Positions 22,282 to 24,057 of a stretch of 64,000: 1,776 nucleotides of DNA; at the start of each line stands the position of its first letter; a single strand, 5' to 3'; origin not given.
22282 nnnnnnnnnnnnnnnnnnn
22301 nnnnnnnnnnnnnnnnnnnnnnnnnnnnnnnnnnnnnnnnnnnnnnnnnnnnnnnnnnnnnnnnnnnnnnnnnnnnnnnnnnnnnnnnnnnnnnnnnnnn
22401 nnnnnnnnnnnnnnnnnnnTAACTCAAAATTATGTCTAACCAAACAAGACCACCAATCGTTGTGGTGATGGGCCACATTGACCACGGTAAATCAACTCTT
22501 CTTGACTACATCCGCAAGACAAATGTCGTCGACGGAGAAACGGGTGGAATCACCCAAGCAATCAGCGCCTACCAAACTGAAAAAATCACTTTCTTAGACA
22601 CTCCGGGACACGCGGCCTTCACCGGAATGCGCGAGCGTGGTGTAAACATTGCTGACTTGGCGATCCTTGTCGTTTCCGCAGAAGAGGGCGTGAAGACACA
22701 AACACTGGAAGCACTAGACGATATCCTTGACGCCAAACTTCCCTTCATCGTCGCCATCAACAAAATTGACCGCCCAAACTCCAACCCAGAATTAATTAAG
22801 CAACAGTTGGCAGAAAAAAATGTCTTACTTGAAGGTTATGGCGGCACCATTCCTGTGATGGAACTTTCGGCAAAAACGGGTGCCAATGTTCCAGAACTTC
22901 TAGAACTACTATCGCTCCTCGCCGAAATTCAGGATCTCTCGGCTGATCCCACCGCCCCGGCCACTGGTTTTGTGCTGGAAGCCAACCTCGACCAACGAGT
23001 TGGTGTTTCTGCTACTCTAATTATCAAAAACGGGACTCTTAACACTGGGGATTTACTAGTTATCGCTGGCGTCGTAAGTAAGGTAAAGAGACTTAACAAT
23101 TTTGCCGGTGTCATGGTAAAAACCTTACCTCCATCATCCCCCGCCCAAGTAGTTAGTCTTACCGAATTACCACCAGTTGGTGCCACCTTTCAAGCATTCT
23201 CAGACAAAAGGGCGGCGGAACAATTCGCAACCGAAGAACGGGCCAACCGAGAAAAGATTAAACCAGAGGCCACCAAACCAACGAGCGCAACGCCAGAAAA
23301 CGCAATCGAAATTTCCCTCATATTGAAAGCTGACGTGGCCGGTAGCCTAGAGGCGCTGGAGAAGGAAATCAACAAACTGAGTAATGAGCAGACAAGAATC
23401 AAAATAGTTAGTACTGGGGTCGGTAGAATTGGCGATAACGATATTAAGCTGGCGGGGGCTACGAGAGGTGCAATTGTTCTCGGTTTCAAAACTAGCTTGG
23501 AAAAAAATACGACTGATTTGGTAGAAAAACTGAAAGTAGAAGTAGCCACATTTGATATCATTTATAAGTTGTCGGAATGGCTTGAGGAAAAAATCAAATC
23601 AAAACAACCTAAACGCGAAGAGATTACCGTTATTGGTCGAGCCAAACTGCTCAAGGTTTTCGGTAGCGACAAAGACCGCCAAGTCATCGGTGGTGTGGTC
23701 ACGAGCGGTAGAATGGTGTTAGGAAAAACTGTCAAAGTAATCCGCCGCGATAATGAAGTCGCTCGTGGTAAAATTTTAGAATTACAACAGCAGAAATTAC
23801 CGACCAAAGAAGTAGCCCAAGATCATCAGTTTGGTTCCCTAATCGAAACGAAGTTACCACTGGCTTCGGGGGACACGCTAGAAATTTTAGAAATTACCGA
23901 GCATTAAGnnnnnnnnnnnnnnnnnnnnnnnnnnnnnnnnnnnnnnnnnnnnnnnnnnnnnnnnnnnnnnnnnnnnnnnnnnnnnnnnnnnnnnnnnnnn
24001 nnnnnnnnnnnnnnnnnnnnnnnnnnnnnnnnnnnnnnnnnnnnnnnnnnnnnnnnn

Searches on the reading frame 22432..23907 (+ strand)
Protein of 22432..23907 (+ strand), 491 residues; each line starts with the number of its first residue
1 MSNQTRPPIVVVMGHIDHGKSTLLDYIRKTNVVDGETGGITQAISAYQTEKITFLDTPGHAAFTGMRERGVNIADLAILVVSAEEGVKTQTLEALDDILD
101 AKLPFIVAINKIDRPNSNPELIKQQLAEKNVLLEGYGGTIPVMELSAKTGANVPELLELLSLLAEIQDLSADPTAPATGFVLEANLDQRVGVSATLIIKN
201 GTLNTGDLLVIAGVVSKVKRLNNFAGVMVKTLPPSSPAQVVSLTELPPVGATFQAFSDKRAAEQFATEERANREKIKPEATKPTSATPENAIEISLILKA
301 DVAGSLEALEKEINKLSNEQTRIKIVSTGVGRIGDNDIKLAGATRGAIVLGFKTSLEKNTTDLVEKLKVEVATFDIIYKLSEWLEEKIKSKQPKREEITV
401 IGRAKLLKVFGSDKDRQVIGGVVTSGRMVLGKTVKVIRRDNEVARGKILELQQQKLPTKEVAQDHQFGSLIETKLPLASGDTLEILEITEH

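Call 39: search_protein_families(library=pfam, proteins=[window:22432-23907:+], max_evalue=0.001)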
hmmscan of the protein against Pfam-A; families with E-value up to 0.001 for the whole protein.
window:22432-23907:+ (491 aa): 9 families
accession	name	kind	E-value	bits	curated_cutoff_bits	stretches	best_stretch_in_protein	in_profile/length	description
PF00009.33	GTP_EFTU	-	1.4e-35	123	26.5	1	9-161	5-183/188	Elongation factor Tu GTP binding domain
PF11987.13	IF-2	-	1.4e-26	93.1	27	1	272-382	6-114/117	Translation-initiation factor 2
PF22042.2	EF-G_D2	-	9.7e-13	48.5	27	1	176-254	1-82/84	Elongation factor G domain 2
PF01926.29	MMR_HSR1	-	2.9e-09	37.5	21.9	1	10-111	2-113/113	50S ribosome-binding GTPase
PF02421.24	FeoB_N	-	7.8e-06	25.9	27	1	10-158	3-154/156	Ferrous iron transport protein B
PF00350.29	Dynamin_N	-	7.1e-05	23.3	27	0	10-44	1-35/168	Dynamin family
PF00071.28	Ras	-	0.00021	21.3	21.6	1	10-159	2-155/162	Ras family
PF03193.22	RsgA_GTPase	-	0.00063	20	30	0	74-160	23-104/174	RsgA GTPase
PF09439.16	SRPRB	-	0.00077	19.3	25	0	7-126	3-134/178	Signal recognition particle receptor beta subunit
